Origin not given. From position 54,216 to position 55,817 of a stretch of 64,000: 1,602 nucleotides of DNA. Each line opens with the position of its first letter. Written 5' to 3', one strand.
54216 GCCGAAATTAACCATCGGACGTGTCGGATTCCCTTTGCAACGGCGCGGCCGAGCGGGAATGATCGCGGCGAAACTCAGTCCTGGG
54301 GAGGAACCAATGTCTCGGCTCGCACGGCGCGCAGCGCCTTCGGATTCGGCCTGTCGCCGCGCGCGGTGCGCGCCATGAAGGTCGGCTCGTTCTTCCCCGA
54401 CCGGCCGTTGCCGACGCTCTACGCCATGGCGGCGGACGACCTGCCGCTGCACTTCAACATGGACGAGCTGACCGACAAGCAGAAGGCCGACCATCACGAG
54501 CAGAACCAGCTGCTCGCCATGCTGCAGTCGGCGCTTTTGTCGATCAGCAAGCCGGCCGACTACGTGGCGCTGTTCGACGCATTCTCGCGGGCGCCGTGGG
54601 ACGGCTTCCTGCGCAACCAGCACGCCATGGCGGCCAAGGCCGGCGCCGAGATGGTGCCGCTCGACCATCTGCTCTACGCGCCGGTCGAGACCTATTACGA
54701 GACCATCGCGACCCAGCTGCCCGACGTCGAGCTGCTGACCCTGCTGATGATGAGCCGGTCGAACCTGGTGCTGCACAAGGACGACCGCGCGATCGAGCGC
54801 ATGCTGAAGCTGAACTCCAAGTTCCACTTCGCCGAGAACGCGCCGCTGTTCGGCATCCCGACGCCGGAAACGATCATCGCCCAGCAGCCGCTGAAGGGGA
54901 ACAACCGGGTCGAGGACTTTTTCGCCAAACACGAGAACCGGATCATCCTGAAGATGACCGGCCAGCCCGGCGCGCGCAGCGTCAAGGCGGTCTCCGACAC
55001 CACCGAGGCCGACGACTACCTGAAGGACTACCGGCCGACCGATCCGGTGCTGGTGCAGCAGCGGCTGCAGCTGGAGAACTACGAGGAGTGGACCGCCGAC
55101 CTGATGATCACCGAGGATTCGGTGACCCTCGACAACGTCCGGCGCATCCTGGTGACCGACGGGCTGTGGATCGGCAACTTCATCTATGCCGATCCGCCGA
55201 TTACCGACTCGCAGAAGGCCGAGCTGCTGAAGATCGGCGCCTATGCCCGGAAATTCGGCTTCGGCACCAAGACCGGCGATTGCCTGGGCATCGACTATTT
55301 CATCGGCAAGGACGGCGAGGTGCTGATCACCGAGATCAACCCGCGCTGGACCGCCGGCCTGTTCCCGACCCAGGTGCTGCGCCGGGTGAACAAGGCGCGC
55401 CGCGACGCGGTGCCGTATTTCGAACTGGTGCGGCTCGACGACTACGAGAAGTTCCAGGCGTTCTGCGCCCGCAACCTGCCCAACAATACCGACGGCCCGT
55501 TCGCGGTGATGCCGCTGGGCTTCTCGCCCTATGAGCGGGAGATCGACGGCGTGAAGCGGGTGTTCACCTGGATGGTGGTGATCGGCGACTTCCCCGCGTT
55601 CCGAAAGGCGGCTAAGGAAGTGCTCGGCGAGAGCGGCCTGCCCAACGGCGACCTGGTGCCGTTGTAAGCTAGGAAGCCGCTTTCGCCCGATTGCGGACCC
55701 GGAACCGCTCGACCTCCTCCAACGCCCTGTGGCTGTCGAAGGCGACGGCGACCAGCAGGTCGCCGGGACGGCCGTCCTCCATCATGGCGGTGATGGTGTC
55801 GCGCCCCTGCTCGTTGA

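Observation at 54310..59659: Anbu proteasome-like peptidase paired with a cyanophycin-synthetase-like ligase and a second ATP-grasp enzyme: a non-canonical Anbu neighbourhood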

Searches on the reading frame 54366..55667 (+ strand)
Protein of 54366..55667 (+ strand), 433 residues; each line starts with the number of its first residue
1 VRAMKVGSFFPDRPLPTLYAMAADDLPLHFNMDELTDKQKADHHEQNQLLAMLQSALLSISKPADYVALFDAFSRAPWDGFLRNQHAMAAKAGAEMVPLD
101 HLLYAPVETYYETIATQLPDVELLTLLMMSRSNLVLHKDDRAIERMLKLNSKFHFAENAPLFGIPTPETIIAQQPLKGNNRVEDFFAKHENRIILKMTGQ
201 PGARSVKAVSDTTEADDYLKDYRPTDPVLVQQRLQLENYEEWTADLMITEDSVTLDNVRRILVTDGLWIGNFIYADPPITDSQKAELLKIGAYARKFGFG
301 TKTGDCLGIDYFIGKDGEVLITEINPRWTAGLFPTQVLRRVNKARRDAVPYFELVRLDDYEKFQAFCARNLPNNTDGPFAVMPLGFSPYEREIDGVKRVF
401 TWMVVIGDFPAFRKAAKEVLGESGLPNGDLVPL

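Call 3: search_protein_families(library=pfam, proteins=[window:54366-55667:+], max_evalue=0.01)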
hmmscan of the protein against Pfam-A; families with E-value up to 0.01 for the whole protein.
window:54366-55667:+ (433 aa): 0 families

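Call 4: search_protein_families(library=ncbifam, proteins=[window:54366-55667:+], max_evalue=0.01)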
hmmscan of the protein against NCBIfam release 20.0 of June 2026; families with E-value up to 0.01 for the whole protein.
window:54366-55667:+ (433 aa): 2 families
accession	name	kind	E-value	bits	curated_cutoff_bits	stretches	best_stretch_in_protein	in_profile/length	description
NF005315.0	PRK06849.1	equivalog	0.00019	20.6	406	0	143-231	108-191/389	hypothetical protein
NF009405.0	PRK12767.1-4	equivalog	0.00091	18.3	390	1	202-334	154-271/320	carbamoyl phosphate synthase-like protein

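Call 7: search_solved_structures(query=window:54366-55667:+, max_evalue=1, show_alignments=2)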
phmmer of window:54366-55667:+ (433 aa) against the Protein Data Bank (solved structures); distinct sequences matched with E-value up to 1: 0.

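Call 9: find_homologous_proteins(query=window:54366-55667:+)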
Query window:54366-55667:+ (433 aa): 80 proteins with E <= 0.001 among 5249 candidates.
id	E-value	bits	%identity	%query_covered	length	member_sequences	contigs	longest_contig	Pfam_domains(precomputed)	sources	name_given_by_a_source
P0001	9.9e-287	968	98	99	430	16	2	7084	-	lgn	-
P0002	1.7e-272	922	93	99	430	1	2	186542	-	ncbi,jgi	-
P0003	2.9e-259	878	89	99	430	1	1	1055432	-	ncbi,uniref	ncbi:hypothetical protein [Emcibacter sp. SYSU 3D8]|uniref:hypothetical protein n=1 Tax=Emcibacter s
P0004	3.0e-256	868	88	99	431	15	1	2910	-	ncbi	-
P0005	5.7e-256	867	86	99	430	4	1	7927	-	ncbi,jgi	jgi:hypothetical protein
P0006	1.5e-252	856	85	100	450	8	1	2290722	-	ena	-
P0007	6.8e-248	841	84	100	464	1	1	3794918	-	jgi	jgi:hypothetical protein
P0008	1.7e-247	839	84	99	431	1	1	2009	-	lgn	-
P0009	7.2e-231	784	77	99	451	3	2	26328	-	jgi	jgi:hypothetical protein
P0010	9.4e-204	695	69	99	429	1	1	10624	-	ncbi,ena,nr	ncbi:MAG: hypothetical protein O2910_00375 [Proteobacteria bacterium]|nr:hypothetical protein [Pseud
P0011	1.5e-198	678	68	99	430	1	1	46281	-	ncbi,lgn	-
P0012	3.5e-188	644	65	99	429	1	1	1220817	-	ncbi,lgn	ncbi:MAG: RimK family alpha-L-glutamate ligase [Alphaproteobacteria bacterium]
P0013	1.5e-187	642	65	99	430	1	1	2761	-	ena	-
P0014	1.1e-182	626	62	99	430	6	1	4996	-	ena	-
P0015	5.5e-182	623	62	99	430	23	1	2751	-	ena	-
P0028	1.3e-138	480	50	99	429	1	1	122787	-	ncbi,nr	ncbi:MAG: hypothetical protein JJT88_02640 [Gammaproteobacteria bacterium]|nr:hypothetical protein [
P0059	4.0e-106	373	40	99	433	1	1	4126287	-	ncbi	-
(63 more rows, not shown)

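Call 10: find_encoding_contigs(protein=P0012, flank=10000, max_places=2)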
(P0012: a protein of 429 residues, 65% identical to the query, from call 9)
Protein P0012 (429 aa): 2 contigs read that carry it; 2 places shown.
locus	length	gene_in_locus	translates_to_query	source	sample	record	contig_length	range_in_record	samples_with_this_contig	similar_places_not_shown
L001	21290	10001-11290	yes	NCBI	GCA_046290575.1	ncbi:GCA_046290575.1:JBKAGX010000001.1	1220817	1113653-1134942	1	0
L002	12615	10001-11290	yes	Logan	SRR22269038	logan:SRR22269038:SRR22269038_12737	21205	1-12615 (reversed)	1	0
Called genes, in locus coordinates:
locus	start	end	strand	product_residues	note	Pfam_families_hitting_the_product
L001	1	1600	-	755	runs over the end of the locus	PF08238:Sel1, PF05036:SPOR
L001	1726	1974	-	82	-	PF02195:ParB_N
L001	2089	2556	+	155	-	-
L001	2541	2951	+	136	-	PF01575:MaoC_dehydratas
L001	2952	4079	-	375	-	PF13439:Glyco_transf_4, PF13579:Glyco_trans_4_4, PF00534:Glycos_transf_1, PF13692:Glyco_trans_1_4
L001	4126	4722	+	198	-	PF02525:Flavodoxin_2, PF03358:FMN_red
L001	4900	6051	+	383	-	PF00067:p450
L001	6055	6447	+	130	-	PF04828:GFA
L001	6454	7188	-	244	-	PF23023:Anti-Pycsar_Apyc1, PF00753:Lactamase_B, PF12706:Lactamase_B_2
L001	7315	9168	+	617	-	PF00009:GTP_EFTU, PF03144:GTP_EFTU_D2, PF22042:EF-G_D2, PF00679:EFG_C, PF21018:BipA_C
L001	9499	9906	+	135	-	-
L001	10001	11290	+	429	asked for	-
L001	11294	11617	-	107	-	PF03992:ABM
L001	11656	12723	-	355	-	PF01979:Amidohydro_1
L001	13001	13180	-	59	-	PF03884:YacG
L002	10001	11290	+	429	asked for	-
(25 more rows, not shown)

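Call 11: find_encoding_contigs(protein=P0028, flank=10000, max_places=2)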
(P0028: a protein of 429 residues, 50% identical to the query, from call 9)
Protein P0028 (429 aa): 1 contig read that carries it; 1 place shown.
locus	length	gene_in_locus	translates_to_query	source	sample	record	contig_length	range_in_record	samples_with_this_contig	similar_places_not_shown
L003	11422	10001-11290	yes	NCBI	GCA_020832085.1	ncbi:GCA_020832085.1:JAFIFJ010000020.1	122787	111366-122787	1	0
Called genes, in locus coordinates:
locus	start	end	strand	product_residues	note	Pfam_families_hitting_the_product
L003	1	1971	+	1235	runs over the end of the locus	PF02574:S-methyl_trans, PF00809:Pterin_bind, PF02607:B12-binding_2, PF02310:B12-binding, PF02965:Met_synt_B12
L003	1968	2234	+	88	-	PF11174:DUF2970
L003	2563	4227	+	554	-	PF03460:NIR_SIR_ferr, PF01077:NIR_SIR, PF03460:NIR_SIR_ferr, PF01077:NIR_SIR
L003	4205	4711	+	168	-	PF06073:DUF934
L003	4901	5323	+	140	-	PF13577:SnoaL_4, PF13474:SnoaL_3 (weak)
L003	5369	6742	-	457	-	PF03606:DcuC, PF02667:SCFA_trans (weak)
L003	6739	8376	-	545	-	PF00501:AMP-binding, PF13193:AMP-binding_C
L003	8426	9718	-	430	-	PF00067:p450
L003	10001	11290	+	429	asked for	-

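Call 12: find_encoding_contigs(protein=P0059, flank=10000, max_places=2)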
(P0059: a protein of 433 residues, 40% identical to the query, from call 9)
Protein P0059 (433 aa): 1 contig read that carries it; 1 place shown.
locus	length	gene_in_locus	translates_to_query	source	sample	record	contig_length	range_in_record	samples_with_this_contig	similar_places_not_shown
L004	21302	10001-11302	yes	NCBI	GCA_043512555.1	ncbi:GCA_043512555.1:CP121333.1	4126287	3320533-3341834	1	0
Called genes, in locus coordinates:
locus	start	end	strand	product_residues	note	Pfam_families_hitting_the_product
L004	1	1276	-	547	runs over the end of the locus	PF01266:DAO, PF13450:NAD_binding_8, PF01593:Amino_oxidase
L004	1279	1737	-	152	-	PF00582:Usp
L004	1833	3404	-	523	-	PF02690:Na_Pi_cotrans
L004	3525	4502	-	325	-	PF00923:TAL_FSA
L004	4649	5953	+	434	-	PF00209:SNF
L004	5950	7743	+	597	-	PF12228:DUF3604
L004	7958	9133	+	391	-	PF02771:Acyl-CoA_dh_N, PF02770:Acyl-CoA_dh_M, PF00441:Acyl-CoA_dh_1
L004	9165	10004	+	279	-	PF00106:adh_short, PF08659:KR, PF23441:SDR (weak), PF13561:adh_short_C2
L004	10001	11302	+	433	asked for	-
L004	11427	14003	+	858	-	PF07715:Plug, PF00593:TonB_dep_Rec_b-barrel, PF14905:OMP_b-brl_3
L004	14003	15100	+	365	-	PF02333:Phytase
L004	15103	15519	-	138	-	PF09860:DUF2087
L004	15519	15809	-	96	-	PF00578:AhpC-TSA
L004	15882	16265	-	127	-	-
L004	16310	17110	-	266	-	PF00378:ECH_1, PF16113:ECH_2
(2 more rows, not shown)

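Call 13: find_encoding_contigs(protein=P0007, flank=10000, max_places=1)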
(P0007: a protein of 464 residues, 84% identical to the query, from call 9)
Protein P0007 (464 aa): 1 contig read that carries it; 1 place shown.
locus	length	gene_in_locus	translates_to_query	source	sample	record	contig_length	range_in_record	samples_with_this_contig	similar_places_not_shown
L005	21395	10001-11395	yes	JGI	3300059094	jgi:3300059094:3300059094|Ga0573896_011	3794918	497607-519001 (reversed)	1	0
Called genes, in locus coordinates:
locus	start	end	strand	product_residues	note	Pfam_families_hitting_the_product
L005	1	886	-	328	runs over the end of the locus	PF01022:HTH_5, PF12802:MarR_2, PF12840:HTH_20, PF13489:Methyltransf_23, PF01135:PCMT, PF01209:Ubie_methyltran, PF05175:MTS, PF13649:Methyltransf_25, +5 more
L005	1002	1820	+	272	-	PF04333:MlaA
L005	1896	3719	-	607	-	PF13522:GATase_6, PF13537:GATase_7, PF01380:SIS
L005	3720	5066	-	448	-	PF00483:NTP_transferase, PF01128:IspD, PF12804:NTP_transf_3, PF00132:Hexapep (weak), PF25084:LbH_EIF2B (weak), PF00132:Hexapep (weak), PF25087:GMPPB_C (weak), PF00132:Hexapep, +1 more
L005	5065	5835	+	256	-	PF00702:Hydrolase, PF12710:HAD, PF13344:Hydrolase_6 (faint), PF13419:HAD_2, PF13242:Hydrolase_like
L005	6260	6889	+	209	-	PF03358:FMN_red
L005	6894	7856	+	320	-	PF00924:MS_channel_2nd (weak)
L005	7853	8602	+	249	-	PF02535:Zip (faint)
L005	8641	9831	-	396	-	PF02771:Acyl-CoA_dh_N (weak), PF08028:Acyl-CoA_dh_2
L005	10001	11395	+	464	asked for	-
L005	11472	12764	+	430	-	PF13091:PLDc_2, PF00614:PLDc (faint), PF13091:PLDc_2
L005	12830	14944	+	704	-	PF00989:PAS (weak), PF08448:PAS_4 (weak), PF13188:PAS_8 (faint), PF13426:PAS_9 (weak), PF08447:PAS_3, PF13426:PAS_9, PF00990:GGDEF, PF00563:EAL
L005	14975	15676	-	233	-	PF13505:OMP_b-brl, PF01389:OmpA_membrane (weak)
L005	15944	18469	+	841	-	PF07715:Plug, PF00593:TonB_dep_Rec_b-barrel, PF25183:OMP_b-brl_4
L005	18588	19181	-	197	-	PF01243:PNPOx_N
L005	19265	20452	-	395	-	PF03407:Nucleotid_trans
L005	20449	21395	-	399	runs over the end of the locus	-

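Call 14: find_encoding_contigs(protein=P0003, flank=10000, max_places=1)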
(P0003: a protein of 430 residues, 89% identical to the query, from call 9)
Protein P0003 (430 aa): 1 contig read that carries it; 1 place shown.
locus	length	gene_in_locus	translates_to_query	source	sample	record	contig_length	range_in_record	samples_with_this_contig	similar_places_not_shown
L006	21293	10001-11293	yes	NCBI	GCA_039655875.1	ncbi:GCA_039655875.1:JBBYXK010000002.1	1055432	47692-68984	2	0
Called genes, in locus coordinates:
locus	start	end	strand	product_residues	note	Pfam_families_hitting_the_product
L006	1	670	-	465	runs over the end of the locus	PF03486:HI0933_like (faint), PF07992:Pyr_redox_2, PF13738:Pyr_redox_3, PF00070:Pyr_redox, PF02852:Pyr_redox_dim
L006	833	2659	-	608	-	PF13522:GATase_6, PF13537:GATase_7, PF01380:SIS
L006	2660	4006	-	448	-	PF00483:NTP_transferase (weak), PF01128:IspD, PF12804:NTP_transf_3, PF00132:Hexapep, PF25084:LbH_EIF2B (weak), PF25087:GMPPB_C (weak), PF00132:Hexapep (weak), PF00132:Hexapep, +2 more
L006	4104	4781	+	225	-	PF00702:Hydrolase, PF12710:HAD, PF13419:HAD_2, PF13242:Hydrolase_like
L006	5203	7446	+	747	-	PF07715:Plug, PF00593:TonB_dep_Rec_b-barrel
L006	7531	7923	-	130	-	PF13474:SnoaL_3, PF14534:DUF4440, PF12680:SnoaL_2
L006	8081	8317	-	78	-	-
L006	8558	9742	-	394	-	PF08028:Acyl-CoA_dh_2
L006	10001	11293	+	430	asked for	-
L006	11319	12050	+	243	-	PF00227:Proteasome (weak)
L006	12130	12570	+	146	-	PF12973:Cupin_7 (faint), PF07883:Cupin_2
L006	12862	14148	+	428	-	PF13091:PLDc_2, PF00614:PLDc (faint), PF13091:PLDc_2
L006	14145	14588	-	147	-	PF07110:EthD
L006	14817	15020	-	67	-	-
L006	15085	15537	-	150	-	PF03073:TspO_MBR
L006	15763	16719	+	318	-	PF04471:Mrr_cat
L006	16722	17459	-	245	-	PF13578:Methyltransf_24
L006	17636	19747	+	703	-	PF00989:PAS (weak), PF08448:PAS_4 (weak), PF13426:PAS_9, PF08447:PAS_3, PF08448:PAS_4, PF13426:PAS_9, PF00990:GGDEF, PF00563:EAL, +1 more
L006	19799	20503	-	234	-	PF13505:OMP_b-brl, PF01389:OmpA_membrane (weak)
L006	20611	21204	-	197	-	PF01243:PNPOx_N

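Call 56: predict_structure(alignment_id=A2)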
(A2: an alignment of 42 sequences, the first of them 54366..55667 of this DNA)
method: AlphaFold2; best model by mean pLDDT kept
length: 433 residues; sequences in the alignment: 42
mean_pLDDT: 92.6   pTM: 0.90
mean pLDDT of the five models: 92.6, 92.5, 92.5, 91.9, 91.4
residues with pLDDT >= 90: 346; 70-90: 79; 50-70: 7; < 50: 1
segments of 3 or more residues with pLDDT < 50: none
pLDDT, mean of each block of 10 residues (from residue 1): 82 91 85 81 88 95 97 98 97 95 96 96 94 92 90 91 95 95 97 85 78 93 87 92 96 95 86 95 96 94 94 95 91 94 95 96 98 90 97 94 97 97 93 86
secondary structure, 60 per line:
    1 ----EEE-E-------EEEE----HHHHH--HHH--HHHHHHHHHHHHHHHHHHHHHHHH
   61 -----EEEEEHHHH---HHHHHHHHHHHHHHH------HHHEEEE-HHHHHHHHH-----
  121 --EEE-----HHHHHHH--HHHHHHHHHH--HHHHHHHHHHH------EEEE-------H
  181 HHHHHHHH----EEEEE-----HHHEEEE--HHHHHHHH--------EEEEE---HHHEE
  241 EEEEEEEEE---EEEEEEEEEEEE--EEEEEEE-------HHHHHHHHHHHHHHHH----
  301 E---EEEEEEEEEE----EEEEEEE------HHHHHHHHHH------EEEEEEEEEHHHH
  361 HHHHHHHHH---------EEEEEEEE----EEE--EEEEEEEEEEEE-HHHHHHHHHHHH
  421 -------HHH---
elements in order: E5-7 E17-20 H25-29 H37-60 E66-70 H71-74 H78-92 E102-105 H107-115 E123-125 H131-137 H140-149 H152-162 E169-172 H180-188 E193-197 E206-209 H212-219 E228-232 E239-249 E253-264 E267-273 H281-296 E305-314 E319-325 H332-341 E348-356 H357-369 E379-386 E391-393 E396-407 H409-420

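Call 59: fold_search(model_id=the predicted structure, library=pdb)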
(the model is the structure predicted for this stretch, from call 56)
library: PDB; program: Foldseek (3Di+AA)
matches with E <= 10: 1416; with E <= 0.001: 677
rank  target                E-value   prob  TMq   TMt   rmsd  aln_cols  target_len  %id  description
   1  7r8p                  4.2e-16  1.00  0.63  0.73   5.0       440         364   15  Open form of SAOUHSC_02373 in complex with ADP, Mg2+ and Na+ (released 2022-09-14)
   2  7r8q_A                5.0e-16  1.00  0.63  0.69   5.5       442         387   15  Closed form of SAOUHSC_02373 in complex with ADP, citrate, Mg2+ and Na+ (released 2022-09-14)
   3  8ynd_B                5.3e-16  1.00  0.66  0.69   5.5       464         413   13  ATP-grasp peptide ligase from Streptomyces (released 2025-02-19)
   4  8ynd_F                8.0e-16  1.00  0.64  0.67   5.0       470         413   13  ATP-grasp peptide ligase from Streptomyces (released 2025-02-19)
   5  7r8q_B                9.5e-16  1.00  0.64  0.70   5.2       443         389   16  Closed form of SAOUHSC_02373 in complex with ADP, citrate, Mg2+ and Na+ (released 2022-09-14)
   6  8ynd_A                2.1e-15  1.00  0.66  0.69   5.2       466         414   14  ATP-grasp peptide ligase from Streptomyces (released 2025-02-19)
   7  8ynd_D                2.5e-15  1.00  0.64  0.66   5.3       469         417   14  ATP-grasp peptide ligase from Streptomyces (released 2025-02-19)
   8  8ynd_G                2.6e-15  1.00  0.63  0.66   5.1       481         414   13  ATP-grasp peptide ligase from Streptomyces (released 2025-02-19)
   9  8ynd_C                2.6e-15  1.00  0.63  0.67   5.0       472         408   13  ATP-grasp peptide ligase from Streptomyces (released 2025-02-19)
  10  8ynd_H                5.7e-15  1.00  0.65  0.68   5.3       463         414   14  ATP-grasp peptide ligase from Streptomyces (released 2025-02-19)
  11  9zok_C                3.0e-14  1.00  0.51  0.56   8.1       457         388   13  Crystal structure of Phosphoribosylaminoimidazole carboxylase from Burkholderia xenovorans (ADP complex) (released 2025-12-24)
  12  4dlk_A                3.2e-14  1.00  0.52  0.58   7.0       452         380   12  Crystal Structure of ATP-Ca++ complex of purK: N5-carboxyaminoimidazole ribonucleotide synthetase (released 2013-02-06)
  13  3v4s_A                3.8e-14  1.00  0.53  0.59   8.0       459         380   11  Crystal Structure of ADP-ATP complex of purK: N5-carboxyaminoimidazole ribonucleotide synthetase (released 2013-02-13)
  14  8ynd_E                4.3e-14  1.00  0.65  0.67   5.4       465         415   14  ATP-grasp peptide ligase from Streptomyces (released 2025-02-19)
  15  10bm_D                5.1e-14  1.00  0.50  0.55   9.1       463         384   14  Crystal structure of Phosphoribosylaminoimidazole carboxylase from Burkholderia xenovorans (AMP, ADP and sulfate compl (released 2026-01-21)
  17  3wvr_B                6.1e-14  1.00  0.61  0.62   5.5       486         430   12  Structure of ATP grasp protein with AMP (released 2014-11-19)
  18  3wvr_D                6.1e-14  1.00  0.59  0.61   5.8       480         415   12  Structure of ATP grasp protein with AMP (released 2014-11-19)
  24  3wvr_A                1.2e-13  1.00  0.61  0.62   5.6       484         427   13  Structure of ATP grasp protein with AMP (released 2014-11-19)
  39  3wvq_B                8.3e-13  1.00  0.62  0.64   5.3       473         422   14  Structure of ATP grasp protein (released 2014-11-19)
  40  3wvq_C                8.8e-13  1.00  0.61  0.62   5.4       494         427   12  Structure of ATP grasp protein (released 2014-11-19)
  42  3wvq_A                1.0e-12  1.00  0.65  0.65   4.9       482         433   13  Structure of ATP grasp protein (released 2014-11-19)
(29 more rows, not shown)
